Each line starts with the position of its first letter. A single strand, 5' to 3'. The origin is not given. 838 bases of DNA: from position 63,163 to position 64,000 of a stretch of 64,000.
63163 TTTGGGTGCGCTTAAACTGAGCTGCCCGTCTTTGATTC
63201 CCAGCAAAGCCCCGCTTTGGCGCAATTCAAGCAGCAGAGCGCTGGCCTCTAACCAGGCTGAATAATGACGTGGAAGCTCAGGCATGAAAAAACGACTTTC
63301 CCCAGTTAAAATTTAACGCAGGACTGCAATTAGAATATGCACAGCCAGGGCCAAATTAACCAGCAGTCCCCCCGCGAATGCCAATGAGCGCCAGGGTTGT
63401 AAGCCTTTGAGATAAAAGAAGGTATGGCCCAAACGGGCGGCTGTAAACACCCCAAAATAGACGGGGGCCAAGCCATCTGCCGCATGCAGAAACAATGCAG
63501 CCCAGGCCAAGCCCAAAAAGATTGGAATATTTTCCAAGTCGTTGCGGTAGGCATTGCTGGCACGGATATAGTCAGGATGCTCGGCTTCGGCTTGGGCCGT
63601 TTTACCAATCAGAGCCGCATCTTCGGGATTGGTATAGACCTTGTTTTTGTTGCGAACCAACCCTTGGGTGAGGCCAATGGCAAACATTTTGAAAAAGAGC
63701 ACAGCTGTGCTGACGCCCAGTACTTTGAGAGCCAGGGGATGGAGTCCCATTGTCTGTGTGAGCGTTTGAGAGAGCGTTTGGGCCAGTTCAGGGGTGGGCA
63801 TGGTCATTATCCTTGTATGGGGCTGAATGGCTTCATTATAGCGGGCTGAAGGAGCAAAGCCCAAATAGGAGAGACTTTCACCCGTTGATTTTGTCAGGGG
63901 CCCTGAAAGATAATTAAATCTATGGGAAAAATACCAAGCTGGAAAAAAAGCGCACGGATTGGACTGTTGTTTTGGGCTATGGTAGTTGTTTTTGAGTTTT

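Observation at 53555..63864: Single-module NRPS-PKS (C-A-T-KS-AT-KR-ACP-TE) predicted to make an N-acyl gamma-amino-beta-hydroxy acid, translationally coupled to a secreted C11 cysteine protease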

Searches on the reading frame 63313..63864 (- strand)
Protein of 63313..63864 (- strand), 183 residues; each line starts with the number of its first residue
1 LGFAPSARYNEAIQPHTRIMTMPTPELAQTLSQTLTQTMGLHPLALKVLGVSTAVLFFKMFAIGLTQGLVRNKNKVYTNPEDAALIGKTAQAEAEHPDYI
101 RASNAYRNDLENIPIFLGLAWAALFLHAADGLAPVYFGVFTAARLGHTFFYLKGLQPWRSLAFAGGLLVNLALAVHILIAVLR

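Call 4: search_protein_families(library=pfam, proteins=[window:63313-63864:-], max_evalue=0.01)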
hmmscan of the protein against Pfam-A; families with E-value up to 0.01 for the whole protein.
window:63313-63864:- (183 aa): 1 family
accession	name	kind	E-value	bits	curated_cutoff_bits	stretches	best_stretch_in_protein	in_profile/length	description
PF01124.23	MAPEG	-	6.5e-25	88.2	23.4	1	52-178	4-128/129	MAPEG family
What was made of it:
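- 63313..63801 (-): MAPEG membrane protein (162 aa) of the mPGES-1/MGST1 type. It lies 27 nt upstream of the synthetase and is the only neighbour conserved in all three synthetase lineages. Pfam PF01124 scores 88 bits (call 4).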

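Call 21: search_protein_families(library=ncbifam, proteins=[window:63313-63801:-], max_evalue=0.1)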
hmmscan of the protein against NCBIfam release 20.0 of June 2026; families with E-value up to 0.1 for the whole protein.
window:63313-63801:- (162 aa): 0 families

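Call 28: find_related_loci(query=A1, collection=genome_contigs, flank=10000)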
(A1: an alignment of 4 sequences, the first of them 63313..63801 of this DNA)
Query A1 (162 aa) in genome_contigs; peptide patterns used: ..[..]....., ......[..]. (x = any residue, [..] = any of these).
130 stretches matched a pattern; 5 encode a relative of the query (tblastn E <= 1e-3); 5 distinct loci.
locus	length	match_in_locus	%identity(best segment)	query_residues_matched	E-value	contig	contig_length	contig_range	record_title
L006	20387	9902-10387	97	1-162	2e-104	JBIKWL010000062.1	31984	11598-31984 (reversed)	MAG: Candidatus Sericytochromatia bacterium isolate ME2015-09-13_3300035666_group6_bin207 Rohwer_bin1392_scaffold_916_c1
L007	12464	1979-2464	95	1-162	8e-103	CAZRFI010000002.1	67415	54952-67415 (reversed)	MAG TPA_asm: uncultured Candidatus Sericytochromatia bacterium isolate binchicken_co266_209 genome assembly, contig: NOD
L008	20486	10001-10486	94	1-162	1e-101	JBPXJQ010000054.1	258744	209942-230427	MAG: Candidatus Blackallbacteria bacterium isolate mt_P12 k141_61667, whole genome shotgun sequence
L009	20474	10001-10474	85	1-162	3e-83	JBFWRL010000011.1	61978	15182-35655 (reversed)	MAG: Candidatus Sericytochromatia bacterium isolate CA_2019_TPBF_205 NODE_3505_length_61978_cov_4.595641_TPBF, whole gen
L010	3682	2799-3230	56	18-161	2e-49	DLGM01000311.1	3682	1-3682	MAG TPA_asm: Cyanobacteria bacterium UBA7694 UBA7694_contig_30646, whole genome shotgun sequence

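Call 46: find_homologous_proteins(query=window:63313-63801:-, max_evalue=1e-8)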
Query window:63313-63801:- (162 aa): 136 proteins with E <= 1e-8 among 748 candidates; the best 120 are listed.
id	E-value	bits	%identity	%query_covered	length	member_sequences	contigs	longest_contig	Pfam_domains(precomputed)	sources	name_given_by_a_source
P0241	2.0e-99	348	99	100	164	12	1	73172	PF01124.24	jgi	jgi:glutathione S-transferase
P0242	3.8e-84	298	85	100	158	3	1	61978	PF01124.24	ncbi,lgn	ncbi:MAG: MAPEG family protein [Candidatus Sericytochromatia bacterium]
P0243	1.9e-80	286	84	100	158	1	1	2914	PF01124.24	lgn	-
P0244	8.8e-78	277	79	100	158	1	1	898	PF01124.24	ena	-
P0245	5.0e-66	239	69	98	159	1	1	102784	PF01124.24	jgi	jgi:glutathione S-transferase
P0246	9.9e-60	219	64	100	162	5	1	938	PF01124.24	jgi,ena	-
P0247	5.9e-59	216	69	89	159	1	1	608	PF01124.24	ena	-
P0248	5.9e-58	213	63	98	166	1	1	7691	PF01124.24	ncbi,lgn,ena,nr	ncbi:MAG: hypothetical protein CVV27_06380 [Candidatus Melainabacteria bacterium HGW-Melainabacteria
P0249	4.9e-57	210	63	100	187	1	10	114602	PF01124.24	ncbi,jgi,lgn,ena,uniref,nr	ncbi:MAPEG family protein [bacterium (Candidatus Blackallbacteria) CG17_big_fil_post_rev_8_21_14_2_5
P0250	1.8e-52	195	68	86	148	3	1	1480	PF01124.24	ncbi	-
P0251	1.8e-40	156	52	88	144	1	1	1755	PF01124.24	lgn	-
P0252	4.7e-40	155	56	89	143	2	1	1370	PF01124.24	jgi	jgi:uncharacterized MAPEG superfamily protein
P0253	7.8e-32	128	49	84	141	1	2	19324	PF01124.24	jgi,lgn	jgi:glutathione S-transferase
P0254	3.5e-31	126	49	85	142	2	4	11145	PF01124.24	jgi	jgi:uncharacterized MAPEG superfamily protein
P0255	4.8e-31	126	46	86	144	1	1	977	PF01124.24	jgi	jgi:uncharacterized membrane protein YecN with MAPEG domain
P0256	1.4e-30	124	50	82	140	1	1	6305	PF01124.24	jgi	jgi:glutathione S-transferase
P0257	1.5e-30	124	53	80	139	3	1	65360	PF01124.24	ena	-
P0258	6.3e-30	122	51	84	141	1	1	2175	PF01124.24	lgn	-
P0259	8.6e-30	122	47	85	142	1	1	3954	PF01124.24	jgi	jgi:uncharacterized MAPEG superfamily protein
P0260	1.2e-29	121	49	83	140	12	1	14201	PF01124.24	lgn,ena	-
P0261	1.4e-29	121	48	82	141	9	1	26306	PF01124.24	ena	-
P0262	1.4e-29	121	50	81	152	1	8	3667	PF01124.24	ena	-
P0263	1.5e-29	121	49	77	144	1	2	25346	PF01124.24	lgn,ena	-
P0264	3.3e-29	120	47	88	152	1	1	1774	PF01124.24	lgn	-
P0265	5.4e-29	119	48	80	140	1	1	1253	PF01124.24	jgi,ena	-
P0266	9.6e-29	118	48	80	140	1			PF01124.24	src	-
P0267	1.1e-28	118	45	88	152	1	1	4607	PF01124.24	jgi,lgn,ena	-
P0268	1.4e-28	118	48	85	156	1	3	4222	PF01124.24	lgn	-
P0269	3.0e-28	117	50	82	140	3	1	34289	PF01124.24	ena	-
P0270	3.6e-28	116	46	82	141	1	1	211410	PF01124.24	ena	-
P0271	4.0e-28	116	47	81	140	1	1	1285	PF01124.24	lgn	-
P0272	4.2e-28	116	50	80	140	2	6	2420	PF01124.24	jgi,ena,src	jgi:uncharacterized MAPEG superfamily protein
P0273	4.4e-28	116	48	80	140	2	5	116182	PF01124.24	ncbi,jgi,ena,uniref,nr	ncbi:MAG TPA: MAPEG family protein [Candidatus Binatus sp.]|uniref:MAPEG family protein n=1 Tax=Cand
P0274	5.7e-28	116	48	85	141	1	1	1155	PF01124.24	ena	-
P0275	8.9e-28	115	49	80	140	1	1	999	PF01124.24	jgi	jgi:glutathione S-transferase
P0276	1.1e-27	115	49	80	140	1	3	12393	PF01124.24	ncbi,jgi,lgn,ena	ncbi:MAG: MAPEG family protein [Candidatus Binatus sp.]|jgi:uncharacterized MAPEG superfamily protei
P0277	1.2e-27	115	48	82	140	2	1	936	PF01124.24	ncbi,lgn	-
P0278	1.2e-27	115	52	80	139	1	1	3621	PF01124.24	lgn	-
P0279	1.6e-27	114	45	84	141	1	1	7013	PF01124.24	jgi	jgi:glutathione S-transferase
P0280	1.9e-27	114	49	80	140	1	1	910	PF01124.24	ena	-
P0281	2.1e-27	114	44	88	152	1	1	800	PF01124.24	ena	-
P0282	3.4e-27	113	47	82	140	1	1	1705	PF01124.24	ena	-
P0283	5.0e-27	113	46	88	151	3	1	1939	PF01124.24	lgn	-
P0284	8.9e-27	112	48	80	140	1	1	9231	PF01124.24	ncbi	ncbi:MAG: MAPEG family protein [Candidatus Binatus sp.]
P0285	9.1e-27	112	44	85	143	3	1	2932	PF01124.24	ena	-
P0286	1.2e-26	111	44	85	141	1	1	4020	PF01124.24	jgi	jgi:uncharacterized MAPEG superfamily protein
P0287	1.2e-26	111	52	80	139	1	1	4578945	PF01124.24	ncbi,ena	-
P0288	1.3e-26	111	46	82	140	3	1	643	PF01124.24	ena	-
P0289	1.5e-26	111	47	82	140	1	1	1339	PF01124.24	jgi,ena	jgi:glutathione S-transferase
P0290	1.9e-26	111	48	80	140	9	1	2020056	PF01124.24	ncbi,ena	-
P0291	2.0e-26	111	49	80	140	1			PF01124.24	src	-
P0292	2.4e-26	110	47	85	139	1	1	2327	PF01124.24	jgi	-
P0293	2.7e-26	110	48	80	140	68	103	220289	PF01124.24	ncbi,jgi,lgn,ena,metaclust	jgi:glutathione S-transferase|metaclust:\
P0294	5.7e-26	109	46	83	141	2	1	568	PF01124.24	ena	-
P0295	9.7e-26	108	48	80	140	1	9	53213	PF01124.24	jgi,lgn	jgi:uncharacterized MAPEG superfamily protein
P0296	1.0e-25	108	46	84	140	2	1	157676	PF01124.24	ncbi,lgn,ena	-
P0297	1.3e-25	108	48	80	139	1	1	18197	PF01124.24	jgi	jgi:uncharacterized membrane protein YecN with MAPEG domain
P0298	1.3e-25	108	46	83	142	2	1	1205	PF01124.24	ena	-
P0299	1.3e-25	108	47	82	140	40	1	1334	PF01124.24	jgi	jgi:glutathione S-transferase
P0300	1.6e-25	108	49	80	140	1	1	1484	PF01124.24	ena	-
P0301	1.7e-25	108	49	80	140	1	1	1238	PF01124.24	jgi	jgi:glutathione S-transferase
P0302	1.9e-25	107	47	79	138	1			PF01124.24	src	-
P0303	2.5e-25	107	47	80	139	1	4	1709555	PF01124.24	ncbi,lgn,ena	ncbi:MAG: MAPEG family protein [Candidatus Binatus sp.]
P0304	2.5e-25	107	48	80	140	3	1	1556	PF01124.24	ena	-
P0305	2.6e-25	107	44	80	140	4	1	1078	PF01124.24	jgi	jgi:uncharacterized MAPEG superfamily protein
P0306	3.0e-25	107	44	84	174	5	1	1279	PF01124.24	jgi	-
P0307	5.3e-25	106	44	82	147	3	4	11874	PF01124.24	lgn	-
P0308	5.7e-25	106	45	82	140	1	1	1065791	PF01124.24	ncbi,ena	-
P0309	5.8e-25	106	45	82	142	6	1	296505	PF01124.24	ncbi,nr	nr:MAPEG family protein [uncultured Halomonas sp.]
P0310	5.9e-25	106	48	80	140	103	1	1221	PF01124.24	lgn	-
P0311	8.6e-25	105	45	82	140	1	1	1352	PF01124.24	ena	-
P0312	8.8e-25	105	45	80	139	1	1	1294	PF01124.24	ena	-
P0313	9.1e-25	105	44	82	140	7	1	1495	PF01124.24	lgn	-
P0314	1.1e-24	105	45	80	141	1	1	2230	PF01124.24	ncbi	-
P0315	1.3e-24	105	46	80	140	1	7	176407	PF01124.24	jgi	jgi:uncharacterized MAPEG superfamily protein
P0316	1.3e-24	105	47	80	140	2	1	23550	PF01124.24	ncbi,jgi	jgi:uncharacterized MAPEG superfamily protein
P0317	1.7e-24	104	45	82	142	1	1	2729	PF01124.24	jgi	jgi:glutathione S-transferase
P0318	2.8e-24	104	44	82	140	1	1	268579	PF01124.24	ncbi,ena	-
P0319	3.1e-24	104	47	81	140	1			PF01124.24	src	-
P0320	3.2e-24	103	45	88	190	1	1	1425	PF01124.24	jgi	jgi:glutathione S-transferase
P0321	3.4e-24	103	47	82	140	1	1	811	PF01124.24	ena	-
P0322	3.4e-24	103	43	85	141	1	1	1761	PF01124.24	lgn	-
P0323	3.9e-24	103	44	82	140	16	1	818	PF01124.24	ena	-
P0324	4.5e-24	103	48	80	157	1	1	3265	PF01124.24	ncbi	ncbi:MAG TPA: MAPEG family protein [Candidatus Binataceae bacterium]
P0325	4.6e-24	103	44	82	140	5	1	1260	PF01124.24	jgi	jgi:glutathione S-transferase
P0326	5.3e-24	103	44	82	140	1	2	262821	PF01124.24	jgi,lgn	jgi:glutathione S-transferase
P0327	6.2e-24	103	43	82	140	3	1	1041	PF01124.24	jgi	jgi:glutathione S-transferase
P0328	6.8e-24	102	44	81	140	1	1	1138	PF01124.24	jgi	jgi:glutathione S-transferase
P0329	8.9e-24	102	41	88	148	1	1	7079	PF01124.24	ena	-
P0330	9.8e-24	102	46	80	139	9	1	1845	PF01124.24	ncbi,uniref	ncbi:MAPEG family protein [Candidatus Binatus sp.]|uniref:MAPEG family protein n=1 Tax=Candidatus Bi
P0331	1.2e-23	102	46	80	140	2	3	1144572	PF01124.24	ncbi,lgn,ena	ncbi:MAG: MAPEG family protein [Candidatus Binatus sp.]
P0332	1.4e-23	101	43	85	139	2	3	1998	PF01124.24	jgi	jgi:uncharacterized MAPEG superfamily protein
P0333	1.6e-23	101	45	82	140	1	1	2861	PF01124.24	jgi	-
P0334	2.0e-23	101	45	81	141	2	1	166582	PF01124.24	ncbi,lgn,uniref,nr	ncbi:glutathione S-transferase [Modicisalibacter ilicicola DSM 19980]|uniref:Microsomal glutathione 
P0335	2.4e-23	101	45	85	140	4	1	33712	PF01124.24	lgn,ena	-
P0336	3.0e-23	100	42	82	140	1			PF01124.24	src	-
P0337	3.0e-23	100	42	82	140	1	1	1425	PF01124.24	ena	-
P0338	3.7e-23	100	44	82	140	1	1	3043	PF01124.24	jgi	-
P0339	4.8e-23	100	46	80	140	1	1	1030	PF01124.24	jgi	jgi:uncharacterized MAPEG superfamily protein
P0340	4.9e-23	100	42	82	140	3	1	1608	PF01124.24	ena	-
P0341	9.3e-23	99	42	82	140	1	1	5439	PF01124.24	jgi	jgi:glutathione S-transferase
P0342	9.6e-23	99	44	82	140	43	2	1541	PF01124.24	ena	-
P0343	1.4e-22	98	43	80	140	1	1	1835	PF01124.24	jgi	jgi:glutathione S-transferase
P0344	2.9e-22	97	44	82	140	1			PF01124.24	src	-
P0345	3.7e-22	97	41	82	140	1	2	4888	PF01124.24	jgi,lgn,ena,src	-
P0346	4.2e-22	97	41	82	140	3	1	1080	PF01124.24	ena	-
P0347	1.2e-21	95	42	85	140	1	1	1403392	PF01124.24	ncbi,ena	-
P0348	2.2e-21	94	41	82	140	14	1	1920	PF01124.24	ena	-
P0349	3.1e-21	94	42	82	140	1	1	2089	PF01124.24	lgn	-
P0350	3.8e-21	94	41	85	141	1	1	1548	PF01124.24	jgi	jgi:uncharacterized MAPEG superfamily protein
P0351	7.0e-21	93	42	80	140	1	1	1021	PF01124.24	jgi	jgi:uncharacterized MAPEG superfamily protein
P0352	7.9e-21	92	42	82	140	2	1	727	PF01124.24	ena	-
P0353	2.2e-20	91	41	83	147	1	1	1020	PF01124.24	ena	-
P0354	2.4e-20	91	40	85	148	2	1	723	PF01124.24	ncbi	-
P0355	4.0e-20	90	41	83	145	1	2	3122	PF01124.24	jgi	jgi:prostaglandin-E synthase 1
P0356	1.5e-19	88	37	86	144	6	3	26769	PF01124.24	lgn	-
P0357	5.0e-19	87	40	85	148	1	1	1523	PF01124.24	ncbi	-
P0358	5.7e-19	86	42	85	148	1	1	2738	PF01124.24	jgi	jgi:uncharacterized MAPEG superfamily protein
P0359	8.6e-19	86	43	77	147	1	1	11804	PF01124.24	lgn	-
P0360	1.5e-18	85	38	83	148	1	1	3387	PF01124.24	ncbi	-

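Call 47: find_encoding_contigs(protein=P0245, flank=10000, max_places=1)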
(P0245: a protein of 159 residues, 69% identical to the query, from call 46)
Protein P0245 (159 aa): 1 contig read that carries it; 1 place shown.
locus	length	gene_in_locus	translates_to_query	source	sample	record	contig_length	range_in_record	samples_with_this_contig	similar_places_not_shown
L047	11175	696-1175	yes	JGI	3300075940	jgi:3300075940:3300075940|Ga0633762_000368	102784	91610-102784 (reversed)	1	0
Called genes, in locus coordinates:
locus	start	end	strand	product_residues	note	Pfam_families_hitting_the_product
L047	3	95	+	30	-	?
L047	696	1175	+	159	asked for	PF01124:MAPEG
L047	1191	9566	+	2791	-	PF00668:Condensation, PF00501:AMP-binding, PF00109:ketoacyl-synt, PF02801:Ketoacyl-synt_C, PF16197:KAsynt_C_assoc, PF22621:CurL-like_PKS_C, PF00698:Acyl_transf_1, PF22336:RhiE-like_linker, +7 more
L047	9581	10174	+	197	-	PF11845:Tll0287-like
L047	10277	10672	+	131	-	-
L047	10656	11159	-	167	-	PF13302:Acetyltransf_3, PF00583:Acetyltransf_1, PF13673:Acetyltransf_10, PF13508:Acetyltransf_7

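Call 48: find_encoding_contigs(protein=P0248, flank=10000, max_places=2)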
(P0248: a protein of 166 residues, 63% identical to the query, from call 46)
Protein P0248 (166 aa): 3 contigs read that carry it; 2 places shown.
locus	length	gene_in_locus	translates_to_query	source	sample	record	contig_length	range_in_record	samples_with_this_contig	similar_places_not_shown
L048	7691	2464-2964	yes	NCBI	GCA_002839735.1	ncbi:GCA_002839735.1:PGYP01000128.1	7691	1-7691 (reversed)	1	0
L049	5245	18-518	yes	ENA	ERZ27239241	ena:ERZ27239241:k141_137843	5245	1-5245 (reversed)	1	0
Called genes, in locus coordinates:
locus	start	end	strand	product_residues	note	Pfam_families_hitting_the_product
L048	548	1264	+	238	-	PF14329:DUF4386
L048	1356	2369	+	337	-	PF08240:ADH_N, PF00107:ADH_zinc_N, PF13602:ADH_zinc_N_2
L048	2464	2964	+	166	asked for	PF01124:MAPEG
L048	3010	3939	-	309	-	PF08240:ADH_N, PF00107:ADH_zinc_N, PF13602:ADH_zinc_N_2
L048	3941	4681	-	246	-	PF14329:DUF4386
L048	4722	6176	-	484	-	PF00083:Sugar_tr, PF05977:MFS_3, PF07690:MFS_1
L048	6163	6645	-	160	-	PF01978:TrmB (weak), PF12802:MarR_2, PF01047:MarR, PF13463:HTH_27, PF13601:HTH_34 (weak)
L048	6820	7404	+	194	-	PF07396:Porin_O_P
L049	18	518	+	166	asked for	PF01124:MAPEG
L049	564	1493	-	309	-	PF08240:ADH_N, PF00107:ADH_zinc_N, PF13602:ADH_zinc_N_2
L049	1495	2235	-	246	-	PF14329:DUF4386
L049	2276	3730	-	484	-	PF00083:Sugar_tr, PF05977:MFS_3, PF07690:MFS_1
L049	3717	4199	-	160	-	PF01978:TrmB (weak), PF12802:MarR_2, PF01047:MarR, PF13463:HTH_27, PF13601:HTH_34 (weak)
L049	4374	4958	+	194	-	PF07396:Porin_O_P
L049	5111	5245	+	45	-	?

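Call 58: search_solved_structures(query=window:63313-63801:-, max_evalue=0.01, show_alignments=3)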
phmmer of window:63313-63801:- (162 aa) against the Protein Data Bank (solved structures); distinct sequences matched with E-value up to 0.01: 8.
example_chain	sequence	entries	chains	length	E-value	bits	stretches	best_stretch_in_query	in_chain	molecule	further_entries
4al0_A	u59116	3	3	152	8.7e-15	58.1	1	25-157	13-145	PROSTAGLANDIN E SYNTHASE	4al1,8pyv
4yk5_A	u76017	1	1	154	8.7e-15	58.1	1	25-157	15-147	Prostaglandin E synthase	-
5bqg_A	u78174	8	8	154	8.8e-15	58.1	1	25-157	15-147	Prostaglandin E synthase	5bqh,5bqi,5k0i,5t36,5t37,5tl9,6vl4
4yl0_A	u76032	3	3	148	9.4e-15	58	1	28-157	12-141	Prostaglandin E synthase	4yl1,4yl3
3dww_A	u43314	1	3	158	9.4e-15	58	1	25-157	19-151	Prostaglandin E synthase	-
4bpm_A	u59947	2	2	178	9.5e-15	58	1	23-157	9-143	PROSTAGLANDIN E SYNTHASE, FUSION PEPTIDE | Prostaglandin E synthase,Leukotriene C4 synthase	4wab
5i9k_A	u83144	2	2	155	1.9e-14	57.1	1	31-157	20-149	Microsomal glutathione S-transferase 1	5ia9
2h8a_A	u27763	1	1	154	1.9e-14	57.1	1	31-157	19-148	Microsomal glutathione S-transferase 1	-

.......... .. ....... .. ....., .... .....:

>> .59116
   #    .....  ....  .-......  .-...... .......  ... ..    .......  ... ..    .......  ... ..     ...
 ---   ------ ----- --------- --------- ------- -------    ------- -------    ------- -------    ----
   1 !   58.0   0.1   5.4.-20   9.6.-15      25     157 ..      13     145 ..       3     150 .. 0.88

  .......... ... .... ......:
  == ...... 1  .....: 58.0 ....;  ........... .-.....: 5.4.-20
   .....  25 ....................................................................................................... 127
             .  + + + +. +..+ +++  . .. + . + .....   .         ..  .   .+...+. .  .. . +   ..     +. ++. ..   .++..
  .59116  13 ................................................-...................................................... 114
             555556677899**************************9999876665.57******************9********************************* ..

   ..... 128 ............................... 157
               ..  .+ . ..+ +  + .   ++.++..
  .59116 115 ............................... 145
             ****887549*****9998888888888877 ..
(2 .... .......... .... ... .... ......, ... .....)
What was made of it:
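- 63313..63801 (-): It aligns over its full length to human mPGES-1 (4al0) and MGST1 at E about 9e-15, with RNDxE, HTxxY and R-S conserved (call 58).
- On MAPEG, mPGES-1/MGST1 branch: The alignment to 4al0 and 5i9k shows VR, RNDxE, HTxxY and R-S conserved (call 58).
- Closest known: Human mPGES-1 / MGST1. Same: The alignment covers the full length, and the RNDxE, HTxxY and R-S glutathione-site residues are conserved (call 58).
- It aligns to mPGES-1/MGST1 (call 58). The conserved membrane-embedded MAPEG partner belongs to a family that acts on lipophilic substrates (calls 4, 58).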

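Call 64: search_protein_families(library=pfam, proteins=[L047:9581-10174:+], max_evalue=0.1)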
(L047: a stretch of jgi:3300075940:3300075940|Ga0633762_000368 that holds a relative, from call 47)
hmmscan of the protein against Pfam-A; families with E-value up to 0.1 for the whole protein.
L047:9581-10174:+ (197 aa): 1 family
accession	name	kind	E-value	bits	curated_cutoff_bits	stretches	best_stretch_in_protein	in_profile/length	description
PF11845.13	Tll0287-like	-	1.2e-27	97.5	24.1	1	37-193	15-144/144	Tll0287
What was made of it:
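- On Biosynthetic cluster in which the C11 peptidase is a functional component: In lineage C it is a Tll0287-like gene (calls 47, 64).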
